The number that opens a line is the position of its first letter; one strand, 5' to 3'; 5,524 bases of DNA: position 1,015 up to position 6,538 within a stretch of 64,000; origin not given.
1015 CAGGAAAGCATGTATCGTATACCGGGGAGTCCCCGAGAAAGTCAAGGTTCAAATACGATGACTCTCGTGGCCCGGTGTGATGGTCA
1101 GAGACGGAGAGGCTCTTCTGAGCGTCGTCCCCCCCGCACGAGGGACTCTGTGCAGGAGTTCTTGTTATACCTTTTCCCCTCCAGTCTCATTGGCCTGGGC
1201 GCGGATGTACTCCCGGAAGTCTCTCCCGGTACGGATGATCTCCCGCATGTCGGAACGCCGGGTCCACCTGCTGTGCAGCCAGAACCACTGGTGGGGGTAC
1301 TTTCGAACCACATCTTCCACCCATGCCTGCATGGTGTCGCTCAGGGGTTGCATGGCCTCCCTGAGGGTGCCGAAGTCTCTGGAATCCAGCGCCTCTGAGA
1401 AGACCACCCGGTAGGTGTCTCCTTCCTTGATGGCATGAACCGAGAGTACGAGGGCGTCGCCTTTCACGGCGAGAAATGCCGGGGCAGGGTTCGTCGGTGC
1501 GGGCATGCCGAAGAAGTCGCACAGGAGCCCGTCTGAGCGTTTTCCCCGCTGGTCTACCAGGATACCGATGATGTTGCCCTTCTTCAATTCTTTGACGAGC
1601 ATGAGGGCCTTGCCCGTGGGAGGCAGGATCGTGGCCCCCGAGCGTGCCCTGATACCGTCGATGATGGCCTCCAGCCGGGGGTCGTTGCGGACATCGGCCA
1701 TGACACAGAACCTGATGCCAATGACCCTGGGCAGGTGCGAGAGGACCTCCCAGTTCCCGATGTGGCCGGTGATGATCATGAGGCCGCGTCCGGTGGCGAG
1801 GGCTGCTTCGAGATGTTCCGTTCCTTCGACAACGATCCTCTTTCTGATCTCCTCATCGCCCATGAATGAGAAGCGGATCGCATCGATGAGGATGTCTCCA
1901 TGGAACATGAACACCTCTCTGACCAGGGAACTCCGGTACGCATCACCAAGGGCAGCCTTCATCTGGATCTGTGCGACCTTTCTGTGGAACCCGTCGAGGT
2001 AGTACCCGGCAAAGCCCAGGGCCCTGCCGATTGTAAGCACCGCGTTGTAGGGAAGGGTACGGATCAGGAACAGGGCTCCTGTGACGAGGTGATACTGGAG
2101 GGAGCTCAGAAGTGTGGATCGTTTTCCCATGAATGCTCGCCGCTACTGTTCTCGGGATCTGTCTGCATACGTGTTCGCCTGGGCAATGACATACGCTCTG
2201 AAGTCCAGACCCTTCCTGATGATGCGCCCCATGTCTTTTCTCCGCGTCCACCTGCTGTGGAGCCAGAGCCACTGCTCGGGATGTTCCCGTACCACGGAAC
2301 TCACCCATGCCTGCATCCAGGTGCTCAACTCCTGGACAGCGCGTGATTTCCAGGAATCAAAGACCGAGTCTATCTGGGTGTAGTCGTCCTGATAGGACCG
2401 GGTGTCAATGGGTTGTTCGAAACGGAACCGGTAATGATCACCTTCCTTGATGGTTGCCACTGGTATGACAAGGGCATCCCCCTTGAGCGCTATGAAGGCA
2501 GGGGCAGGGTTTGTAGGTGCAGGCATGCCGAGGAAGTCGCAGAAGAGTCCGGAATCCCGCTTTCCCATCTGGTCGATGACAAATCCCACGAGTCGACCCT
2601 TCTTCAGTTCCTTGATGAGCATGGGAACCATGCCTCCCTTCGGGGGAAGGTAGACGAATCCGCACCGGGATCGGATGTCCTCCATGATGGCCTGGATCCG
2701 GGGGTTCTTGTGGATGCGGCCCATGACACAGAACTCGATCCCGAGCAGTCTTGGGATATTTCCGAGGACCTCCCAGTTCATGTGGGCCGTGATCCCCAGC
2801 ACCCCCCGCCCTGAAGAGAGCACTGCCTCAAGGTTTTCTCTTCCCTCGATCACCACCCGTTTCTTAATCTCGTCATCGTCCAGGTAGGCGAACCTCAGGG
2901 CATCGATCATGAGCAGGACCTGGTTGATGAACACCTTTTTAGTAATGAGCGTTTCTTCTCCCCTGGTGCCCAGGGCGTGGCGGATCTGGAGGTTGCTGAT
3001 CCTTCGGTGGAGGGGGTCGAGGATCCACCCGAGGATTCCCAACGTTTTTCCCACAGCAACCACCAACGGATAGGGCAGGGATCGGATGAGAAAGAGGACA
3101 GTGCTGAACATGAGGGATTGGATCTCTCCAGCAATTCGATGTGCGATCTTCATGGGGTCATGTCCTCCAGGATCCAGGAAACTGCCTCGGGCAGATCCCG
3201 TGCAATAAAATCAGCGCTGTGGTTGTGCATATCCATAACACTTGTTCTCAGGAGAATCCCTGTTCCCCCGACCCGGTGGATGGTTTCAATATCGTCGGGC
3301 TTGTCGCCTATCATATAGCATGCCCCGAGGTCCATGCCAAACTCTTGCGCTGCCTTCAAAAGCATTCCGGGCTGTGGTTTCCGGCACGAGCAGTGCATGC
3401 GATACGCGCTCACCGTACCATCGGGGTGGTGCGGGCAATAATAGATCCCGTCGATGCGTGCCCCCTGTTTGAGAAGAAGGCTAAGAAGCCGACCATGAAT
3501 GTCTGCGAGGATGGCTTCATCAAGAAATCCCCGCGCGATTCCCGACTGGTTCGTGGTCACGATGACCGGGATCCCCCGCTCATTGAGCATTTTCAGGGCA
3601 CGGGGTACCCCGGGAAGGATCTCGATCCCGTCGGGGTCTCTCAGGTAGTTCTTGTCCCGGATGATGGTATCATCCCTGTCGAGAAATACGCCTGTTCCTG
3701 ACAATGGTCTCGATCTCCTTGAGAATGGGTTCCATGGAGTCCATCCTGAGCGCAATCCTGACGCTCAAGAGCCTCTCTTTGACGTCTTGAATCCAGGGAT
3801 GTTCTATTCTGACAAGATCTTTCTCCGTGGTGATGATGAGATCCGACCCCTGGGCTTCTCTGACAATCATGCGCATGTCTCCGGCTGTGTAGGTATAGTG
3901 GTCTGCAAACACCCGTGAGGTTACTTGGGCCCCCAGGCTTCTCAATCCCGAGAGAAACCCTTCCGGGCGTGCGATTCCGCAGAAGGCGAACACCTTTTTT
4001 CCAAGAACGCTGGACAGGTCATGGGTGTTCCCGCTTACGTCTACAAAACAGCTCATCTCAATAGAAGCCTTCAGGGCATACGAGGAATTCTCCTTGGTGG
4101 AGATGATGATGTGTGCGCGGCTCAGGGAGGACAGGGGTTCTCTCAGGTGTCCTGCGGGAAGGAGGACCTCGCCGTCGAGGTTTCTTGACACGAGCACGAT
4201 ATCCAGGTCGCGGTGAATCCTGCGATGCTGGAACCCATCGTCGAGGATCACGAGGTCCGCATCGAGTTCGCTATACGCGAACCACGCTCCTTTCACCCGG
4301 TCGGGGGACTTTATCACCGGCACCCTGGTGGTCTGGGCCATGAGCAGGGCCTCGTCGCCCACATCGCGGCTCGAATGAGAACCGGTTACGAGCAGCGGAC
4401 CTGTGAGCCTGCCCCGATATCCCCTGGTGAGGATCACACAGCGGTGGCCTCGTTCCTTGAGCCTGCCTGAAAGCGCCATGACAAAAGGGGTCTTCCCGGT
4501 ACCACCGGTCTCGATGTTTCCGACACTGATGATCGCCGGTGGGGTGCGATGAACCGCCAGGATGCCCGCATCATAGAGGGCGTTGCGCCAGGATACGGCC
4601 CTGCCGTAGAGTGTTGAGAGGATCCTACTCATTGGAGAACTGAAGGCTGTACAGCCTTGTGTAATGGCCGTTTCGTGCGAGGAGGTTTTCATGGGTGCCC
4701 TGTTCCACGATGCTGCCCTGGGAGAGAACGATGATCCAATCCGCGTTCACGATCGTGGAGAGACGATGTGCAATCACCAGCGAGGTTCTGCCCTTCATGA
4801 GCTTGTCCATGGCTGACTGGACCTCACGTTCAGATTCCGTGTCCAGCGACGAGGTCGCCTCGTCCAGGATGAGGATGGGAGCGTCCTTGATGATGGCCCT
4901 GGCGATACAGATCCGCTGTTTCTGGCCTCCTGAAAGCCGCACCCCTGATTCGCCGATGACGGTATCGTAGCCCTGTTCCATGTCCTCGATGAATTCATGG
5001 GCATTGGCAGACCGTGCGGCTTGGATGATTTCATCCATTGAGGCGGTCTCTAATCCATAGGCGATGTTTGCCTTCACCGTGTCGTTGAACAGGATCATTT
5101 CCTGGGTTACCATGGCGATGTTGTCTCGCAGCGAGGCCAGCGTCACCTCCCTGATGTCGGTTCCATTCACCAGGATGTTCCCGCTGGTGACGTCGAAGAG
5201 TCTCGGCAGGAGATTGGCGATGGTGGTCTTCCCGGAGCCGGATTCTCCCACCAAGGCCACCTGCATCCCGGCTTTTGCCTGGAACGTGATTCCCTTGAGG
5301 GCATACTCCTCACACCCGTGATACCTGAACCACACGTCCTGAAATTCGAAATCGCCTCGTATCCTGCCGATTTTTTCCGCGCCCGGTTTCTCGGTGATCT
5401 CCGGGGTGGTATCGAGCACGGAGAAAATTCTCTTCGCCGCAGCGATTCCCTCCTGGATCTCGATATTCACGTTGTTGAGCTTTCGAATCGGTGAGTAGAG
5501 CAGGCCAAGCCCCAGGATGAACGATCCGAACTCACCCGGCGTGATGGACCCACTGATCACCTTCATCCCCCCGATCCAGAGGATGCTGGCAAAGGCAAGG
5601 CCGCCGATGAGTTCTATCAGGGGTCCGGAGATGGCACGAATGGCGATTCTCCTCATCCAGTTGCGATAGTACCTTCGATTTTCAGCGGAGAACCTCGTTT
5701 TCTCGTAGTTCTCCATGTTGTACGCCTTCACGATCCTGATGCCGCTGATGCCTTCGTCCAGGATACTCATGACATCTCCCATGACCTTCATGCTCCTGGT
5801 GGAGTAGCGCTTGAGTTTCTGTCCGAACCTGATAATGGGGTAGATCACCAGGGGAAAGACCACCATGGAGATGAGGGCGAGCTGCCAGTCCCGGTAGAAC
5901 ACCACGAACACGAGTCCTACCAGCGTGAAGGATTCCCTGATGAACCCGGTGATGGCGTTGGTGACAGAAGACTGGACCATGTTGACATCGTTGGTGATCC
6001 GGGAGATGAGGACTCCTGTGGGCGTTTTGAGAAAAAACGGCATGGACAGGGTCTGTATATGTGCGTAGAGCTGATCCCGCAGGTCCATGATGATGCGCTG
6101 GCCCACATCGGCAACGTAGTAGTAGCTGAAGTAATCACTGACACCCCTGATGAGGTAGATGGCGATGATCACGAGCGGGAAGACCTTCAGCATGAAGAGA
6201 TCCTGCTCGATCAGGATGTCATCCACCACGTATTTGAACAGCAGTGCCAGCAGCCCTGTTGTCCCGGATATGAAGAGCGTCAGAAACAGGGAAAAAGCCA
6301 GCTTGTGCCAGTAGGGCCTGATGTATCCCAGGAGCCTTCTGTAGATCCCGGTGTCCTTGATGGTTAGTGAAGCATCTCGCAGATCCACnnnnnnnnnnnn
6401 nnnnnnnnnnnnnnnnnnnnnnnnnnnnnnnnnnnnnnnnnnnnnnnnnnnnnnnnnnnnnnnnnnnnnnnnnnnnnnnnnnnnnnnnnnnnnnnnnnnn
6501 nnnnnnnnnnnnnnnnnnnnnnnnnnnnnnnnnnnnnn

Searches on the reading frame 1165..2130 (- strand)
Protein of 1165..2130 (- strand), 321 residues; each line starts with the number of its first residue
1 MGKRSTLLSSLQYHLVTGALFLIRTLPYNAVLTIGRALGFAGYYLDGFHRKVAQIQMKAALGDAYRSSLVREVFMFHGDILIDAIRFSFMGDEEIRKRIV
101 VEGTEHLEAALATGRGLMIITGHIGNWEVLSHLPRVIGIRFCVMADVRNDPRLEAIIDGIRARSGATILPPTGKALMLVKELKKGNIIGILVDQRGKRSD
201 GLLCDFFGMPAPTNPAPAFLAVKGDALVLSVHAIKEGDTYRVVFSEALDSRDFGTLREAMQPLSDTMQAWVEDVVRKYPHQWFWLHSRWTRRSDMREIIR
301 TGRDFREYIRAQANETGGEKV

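Call 40: search_protein_families(library=pfam, proteins=[window:1165-2130:-], max_evalue=0.00001)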
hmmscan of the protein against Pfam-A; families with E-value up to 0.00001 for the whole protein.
window:1165-2130:- (321 aa): 1 family
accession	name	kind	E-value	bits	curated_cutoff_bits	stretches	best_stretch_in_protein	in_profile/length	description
PF03279.18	Lip_A_acyltrans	-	2.8e-45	155.2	22.3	1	3-290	3-294/295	Bacterial lipid A biosynthesis acyltransferase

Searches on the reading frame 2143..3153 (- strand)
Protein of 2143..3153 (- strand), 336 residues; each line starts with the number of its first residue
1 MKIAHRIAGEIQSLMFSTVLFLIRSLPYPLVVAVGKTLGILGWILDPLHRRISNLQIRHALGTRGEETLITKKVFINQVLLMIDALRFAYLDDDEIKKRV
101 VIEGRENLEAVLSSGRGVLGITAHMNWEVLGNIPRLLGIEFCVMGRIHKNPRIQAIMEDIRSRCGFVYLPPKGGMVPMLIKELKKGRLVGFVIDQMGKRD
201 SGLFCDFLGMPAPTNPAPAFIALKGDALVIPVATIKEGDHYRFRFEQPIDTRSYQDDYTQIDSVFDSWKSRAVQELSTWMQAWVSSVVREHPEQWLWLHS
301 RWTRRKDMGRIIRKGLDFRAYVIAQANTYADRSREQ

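Call 40: search_protein_families(library=pfam, proteins=[window:2143-3153:-], max_evalue=0.00001)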
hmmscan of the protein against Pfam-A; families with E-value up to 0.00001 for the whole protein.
window:2143-3153:- (336 aa): 1 family
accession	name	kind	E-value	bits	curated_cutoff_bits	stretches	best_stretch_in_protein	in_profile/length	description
PF03279.18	Lip_A_acyltrans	-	2e-38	132.7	22.3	1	16-303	19-294/295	Bacterial lipid A biosynthesis acyltransferase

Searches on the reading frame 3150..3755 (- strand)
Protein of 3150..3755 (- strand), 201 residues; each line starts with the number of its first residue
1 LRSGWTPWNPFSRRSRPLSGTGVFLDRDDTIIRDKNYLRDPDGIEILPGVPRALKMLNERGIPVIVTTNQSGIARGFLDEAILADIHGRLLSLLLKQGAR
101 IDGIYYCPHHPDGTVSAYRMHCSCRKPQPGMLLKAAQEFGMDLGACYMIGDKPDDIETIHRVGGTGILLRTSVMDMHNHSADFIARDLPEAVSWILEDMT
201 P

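Call 71: search_protein_families(library=ncbifam, proteins=[window:3150-3755:-], max_evalue=1e-12)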
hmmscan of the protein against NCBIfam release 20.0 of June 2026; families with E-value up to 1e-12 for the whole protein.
window:3150-3755:- (201 aa): 8 families
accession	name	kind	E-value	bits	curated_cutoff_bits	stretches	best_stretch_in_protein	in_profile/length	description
NF006506.0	PRK08942.1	equivalog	1.2e-46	158.5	178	1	23-196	6-178/182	D-glycero-beta-D-manno-heptose 1,7-bisphosphate 7-phosphatase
TIGR00213.1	GmhB_yaeD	subfamily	3.4e-37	127.8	149.6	1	22-173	3-154/176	D-glycero-beta-D-manno-heptose 1,7-bisphosphate 7-phosphatase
TIGR01656.1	Histidinol-ppas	subfamily_domain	5.1e-36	123.8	84.15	1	23-166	3-142/149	histidinol-phosphate phosphatase domain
TIGR01662.1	HAD-SF-IIIA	subfamily_domain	5e-33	114.2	44.6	1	22-170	2-139/141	HAD-IIIA family hydrolase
NF005264.0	PRK06769.1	equivalog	6e-28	97.8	217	1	22-198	6-174/175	HAD-IIIA family hydrolase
NF050049.1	HBPPhtaseGmhB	domain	3.2e-25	88.9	250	1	23-160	6-134/171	D-glycero-alpha-D-manno-heptose-1,7-bisphosphate 7-phosphatase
NF003937.0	PRK05446.1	equivalog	5.1e-16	58.6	443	1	23-178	6-157/355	bifunctional histidinol-phosphatase/imidazoleglycerol-phosphate dehydratase HisB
TIGR01261.1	hisB_Nterm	equivalog_domain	2.3e-14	53.2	140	1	23-175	4-152/161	histidinol-phosphatase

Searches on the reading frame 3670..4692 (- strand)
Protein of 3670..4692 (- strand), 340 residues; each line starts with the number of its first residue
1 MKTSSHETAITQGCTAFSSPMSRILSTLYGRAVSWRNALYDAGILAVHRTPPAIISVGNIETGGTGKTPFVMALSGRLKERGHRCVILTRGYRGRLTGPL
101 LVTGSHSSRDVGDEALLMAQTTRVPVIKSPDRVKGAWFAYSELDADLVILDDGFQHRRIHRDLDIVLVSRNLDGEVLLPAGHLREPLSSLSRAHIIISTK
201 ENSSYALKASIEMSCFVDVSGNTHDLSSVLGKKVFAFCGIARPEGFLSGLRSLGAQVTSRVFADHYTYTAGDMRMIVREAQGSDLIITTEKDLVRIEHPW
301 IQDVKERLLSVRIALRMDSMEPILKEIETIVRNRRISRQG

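Call 40: search_protein_families(library=pfam, proteins=[window:3670-4692:-], max_evalue=0.00001)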
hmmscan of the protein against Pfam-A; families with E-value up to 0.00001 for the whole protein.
window:3670-4692:- (340 aa): 1 family
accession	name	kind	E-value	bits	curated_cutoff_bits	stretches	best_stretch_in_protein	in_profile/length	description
PF02606.20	LpxK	-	1.2e-84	284.7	27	1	23-321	6-320/328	Tetraacyldisaccharide-1-P 4'-kinase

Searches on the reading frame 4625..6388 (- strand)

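Call 40: search_protein_families(library=pfam, proteins=[window:4625-6388:-], max_evalue=0.00001)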
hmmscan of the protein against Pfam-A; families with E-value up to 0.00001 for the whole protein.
window:4625-6388:- (587 aa): 3 families
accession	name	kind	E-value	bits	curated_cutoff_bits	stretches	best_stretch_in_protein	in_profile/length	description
PF00664.28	ABC_membrane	-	1.1e-57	196.2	28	1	31-300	2-273/274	ABC transporter transmembrane region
PF00005.33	ABC_tran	-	2.5e-32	112.8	25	1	364-513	1-137/137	ABC transporter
PF02463.25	SMC_N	-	1.9e-06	27.9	40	0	429-555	135-211/220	RecF/RecN/SMC N terminal domain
